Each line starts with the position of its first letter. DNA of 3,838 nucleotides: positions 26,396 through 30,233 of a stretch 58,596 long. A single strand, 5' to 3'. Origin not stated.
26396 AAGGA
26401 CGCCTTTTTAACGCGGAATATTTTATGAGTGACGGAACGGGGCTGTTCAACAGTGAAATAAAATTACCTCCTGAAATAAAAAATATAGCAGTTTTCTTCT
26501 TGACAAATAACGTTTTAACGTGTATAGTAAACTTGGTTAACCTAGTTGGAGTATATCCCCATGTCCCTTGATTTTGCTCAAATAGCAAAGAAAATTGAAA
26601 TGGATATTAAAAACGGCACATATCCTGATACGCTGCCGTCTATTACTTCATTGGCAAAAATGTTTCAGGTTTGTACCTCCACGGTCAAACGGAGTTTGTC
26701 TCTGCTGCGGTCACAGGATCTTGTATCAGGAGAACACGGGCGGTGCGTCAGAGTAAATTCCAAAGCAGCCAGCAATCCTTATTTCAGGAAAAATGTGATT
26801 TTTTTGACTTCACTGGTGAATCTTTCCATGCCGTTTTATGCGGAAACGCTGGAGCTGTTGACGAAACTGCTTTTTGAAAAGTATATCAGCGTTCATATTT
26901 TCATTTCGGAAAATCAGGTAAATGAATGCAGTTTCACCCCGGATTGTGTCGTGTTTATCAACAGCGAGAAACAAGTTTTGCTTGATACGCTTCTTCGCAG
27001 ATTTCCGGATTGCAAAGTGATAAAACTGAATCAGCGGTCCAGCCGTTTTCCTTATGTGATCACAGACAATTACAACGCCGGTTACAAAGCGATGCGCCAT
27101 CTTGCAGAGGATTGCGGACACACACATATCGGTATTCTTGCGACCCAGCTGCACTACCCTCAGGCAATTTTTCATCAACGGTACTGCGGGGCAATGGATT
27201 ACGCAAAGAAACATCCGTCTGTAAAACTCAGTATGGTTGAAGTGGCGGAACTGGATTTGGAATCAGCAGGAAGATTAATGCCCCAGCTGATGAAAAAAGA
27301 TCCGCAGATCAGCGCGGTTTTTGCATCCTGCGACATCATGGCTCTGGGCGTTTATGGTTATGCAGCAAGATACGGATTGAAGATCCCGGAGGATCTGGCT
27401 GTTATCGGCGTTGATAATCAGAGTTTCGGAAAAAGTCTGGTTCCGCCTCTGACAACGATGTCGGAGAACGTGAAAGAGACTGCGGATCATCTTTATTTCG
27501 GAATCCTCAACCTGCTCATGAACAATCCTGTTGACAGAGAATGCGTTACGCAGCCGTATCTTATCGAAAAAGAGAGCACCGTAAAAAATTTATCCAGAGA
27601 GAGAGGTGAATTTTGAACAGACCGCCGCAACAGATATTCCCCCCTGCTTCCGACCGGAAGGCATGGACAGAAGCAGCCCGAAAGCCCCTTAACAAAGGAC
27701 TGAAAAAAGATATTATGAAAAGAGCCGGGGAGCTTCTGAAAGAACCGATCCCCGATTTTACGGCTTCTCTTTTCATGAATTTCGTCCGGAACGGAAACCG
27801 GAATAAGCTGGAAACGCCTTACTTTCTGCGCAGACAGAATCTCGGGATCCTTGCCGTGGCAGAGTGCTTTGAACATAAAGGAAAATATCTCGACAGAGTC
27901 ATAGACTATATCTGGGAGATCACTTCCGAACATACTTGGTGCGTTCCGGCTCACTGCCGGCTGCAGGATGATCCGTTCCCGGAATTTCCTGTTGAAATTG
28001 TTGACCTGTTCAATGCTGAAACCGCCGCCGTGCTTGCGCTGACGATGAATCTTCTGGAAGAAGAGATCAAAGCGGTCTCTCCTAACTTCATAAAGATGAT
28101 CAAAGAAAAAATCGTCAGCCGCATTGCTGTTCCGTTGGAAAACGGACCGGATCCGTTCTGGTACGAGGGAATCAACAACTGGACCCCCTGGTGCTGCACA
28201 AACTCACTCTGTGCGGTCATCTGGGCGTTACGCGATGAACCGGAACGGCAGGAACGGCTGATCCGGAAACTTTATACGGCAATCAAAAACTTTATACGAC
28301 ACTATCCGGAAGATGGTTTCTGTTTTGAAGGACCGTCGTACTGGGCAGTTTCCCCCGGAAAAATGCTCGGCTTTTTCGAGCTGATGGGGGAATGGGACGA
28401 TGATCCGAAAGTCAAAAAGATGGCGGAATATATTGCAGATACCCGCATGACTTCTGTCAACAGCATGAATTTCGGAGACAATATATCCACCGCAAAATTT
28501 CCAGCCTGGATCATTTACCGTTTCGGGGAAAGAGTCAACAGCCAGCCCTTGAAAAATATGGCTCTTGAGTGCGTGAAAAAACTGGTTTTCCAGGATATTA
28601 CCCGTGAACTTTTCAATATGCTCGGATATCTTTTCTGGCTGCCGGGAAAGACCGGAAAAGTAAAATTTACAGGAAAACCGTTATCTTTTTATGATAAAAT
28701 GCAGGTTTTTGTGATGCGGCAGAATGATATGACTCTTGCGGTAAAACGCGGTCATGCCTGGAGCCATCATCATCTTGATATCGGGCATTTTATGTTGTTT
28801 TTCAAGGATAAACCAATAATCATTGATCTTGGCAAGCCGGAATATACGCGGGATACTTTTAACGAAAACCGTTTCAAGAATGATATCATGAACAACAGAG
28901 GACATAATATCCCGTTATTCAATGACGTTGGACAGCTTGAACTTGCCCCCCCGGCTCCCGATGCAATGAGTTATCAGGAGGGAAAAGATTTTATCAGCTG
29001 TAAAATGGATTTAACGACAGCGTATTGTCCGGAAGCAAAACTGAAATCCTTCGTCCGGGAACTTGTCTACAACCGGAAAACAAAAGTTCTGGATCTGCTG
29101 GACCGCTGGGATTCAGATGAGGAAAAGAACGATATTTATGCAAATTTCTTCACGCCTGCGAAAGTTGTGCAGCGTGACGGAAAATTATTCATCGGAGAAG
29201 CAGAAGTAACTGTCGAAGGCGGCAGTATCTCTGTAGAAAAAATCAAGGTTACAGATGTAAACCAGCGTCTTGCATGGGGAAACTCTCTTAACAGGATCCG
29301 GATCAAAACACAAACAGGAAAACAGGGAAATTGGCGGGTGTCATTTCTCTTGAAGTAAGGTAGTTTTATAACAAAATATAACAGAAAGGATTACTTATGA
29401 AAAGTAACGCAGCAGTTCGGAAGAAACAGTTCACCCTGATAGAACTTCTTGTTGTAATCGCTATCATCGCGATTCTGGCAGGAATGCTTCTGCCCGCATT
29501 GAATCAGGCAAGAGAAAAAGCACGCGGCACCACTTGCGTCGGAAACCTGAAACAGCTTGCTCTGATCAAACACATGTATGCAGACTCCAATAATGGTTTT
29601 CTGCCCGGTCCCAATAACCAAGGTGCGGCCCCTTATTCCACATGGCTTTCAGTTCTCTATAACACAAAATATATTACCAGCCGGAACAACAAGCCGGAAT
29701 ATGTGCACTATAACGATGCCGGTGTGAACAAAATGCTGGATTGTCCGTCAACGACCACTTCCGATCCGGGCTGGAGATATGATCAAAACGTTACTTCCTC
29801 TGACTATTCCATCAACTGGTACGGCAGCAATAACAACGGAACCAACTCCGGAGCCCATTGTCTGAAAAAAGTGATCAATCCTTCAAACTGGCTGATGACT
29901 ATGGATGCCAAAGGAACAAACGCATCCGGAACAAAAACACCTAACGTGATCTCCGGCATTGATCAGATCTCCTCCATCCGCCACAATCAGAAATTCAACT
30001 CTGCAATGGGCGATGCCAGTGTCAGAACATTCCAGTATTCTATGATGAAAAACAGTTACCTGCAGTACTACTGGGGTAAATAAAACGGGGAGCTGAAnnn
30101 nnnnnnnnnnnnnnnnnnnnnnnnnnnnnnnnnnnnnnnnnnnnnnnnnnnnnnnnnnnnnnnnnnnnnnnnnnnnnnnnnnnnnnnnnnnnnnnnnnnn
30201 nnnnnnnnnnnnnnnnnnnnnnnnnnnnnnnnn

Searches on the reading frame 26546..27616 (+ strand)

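Call 76: search_protein_families(library=pfam, proteins=[window:26546-27616:+], max_evalue=0.001)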
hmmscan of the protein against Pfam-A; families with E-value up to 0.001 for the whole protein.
window:26546-27616:+ (356 aa): 4 families
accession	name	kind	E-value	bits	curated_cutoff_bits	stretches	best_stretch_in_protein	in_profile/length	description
PF13377.12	Peripla_BP_3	-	7.5e-20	72.1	26.5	1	185-345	3-167/167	Periplasmic binding protein-like domain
PF13407.12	Peripla_BP_4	-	7.3e-12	45.8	35.1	1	163-293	91-220/258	Periplasmic binding protein domain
PF00532.27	Peripla_BP_1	-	3.2e-09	37.1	22.2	1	155-291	81-225/281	Periplasmic binding proteins and sugar binding domain of LacI family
PF00392.27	GntR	-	3.2e-08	33.6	27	1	12-70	4-64/64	Bacterial regulatory proteins, gntR family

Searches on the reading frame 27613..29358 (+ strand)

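Call 56: search_protein_families(library=pfam, proteins=[window:27613-29358:+], max_evalue=0.001)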
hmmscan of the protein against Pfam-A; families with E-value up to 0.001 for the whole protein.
window:27613-29358:+ (581 aa): 1 family
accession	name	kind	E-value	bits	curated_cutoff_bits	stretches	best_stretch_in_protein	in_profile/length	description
PF07940.18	Hepar_II_III_C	-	2.8e-05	24.2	24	1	354-432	3-81/237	Heparinase II/III-like, C-terminal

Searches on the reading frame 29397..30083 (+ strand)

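Call 56: search_protein_families(library=pfam, proteins=[window:29397-30083:+], max_evalue=0.001)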
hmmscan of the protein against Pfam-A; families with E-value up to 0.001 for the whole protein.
window:29397-30083:+ (228 aa): 2 families
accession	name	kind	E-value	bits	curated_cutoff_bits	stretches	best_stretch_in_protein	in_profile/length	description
PF07596.16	SBP_bac_10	-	3.3e-07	31.1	23.3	1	37-149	2-138/268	Protein of unknown function (DUF1559)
PF07963.17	N_methyl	-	0.00015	21.7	21.2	1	12-32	7-27/27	Prokaryotic N-terminal methylation motif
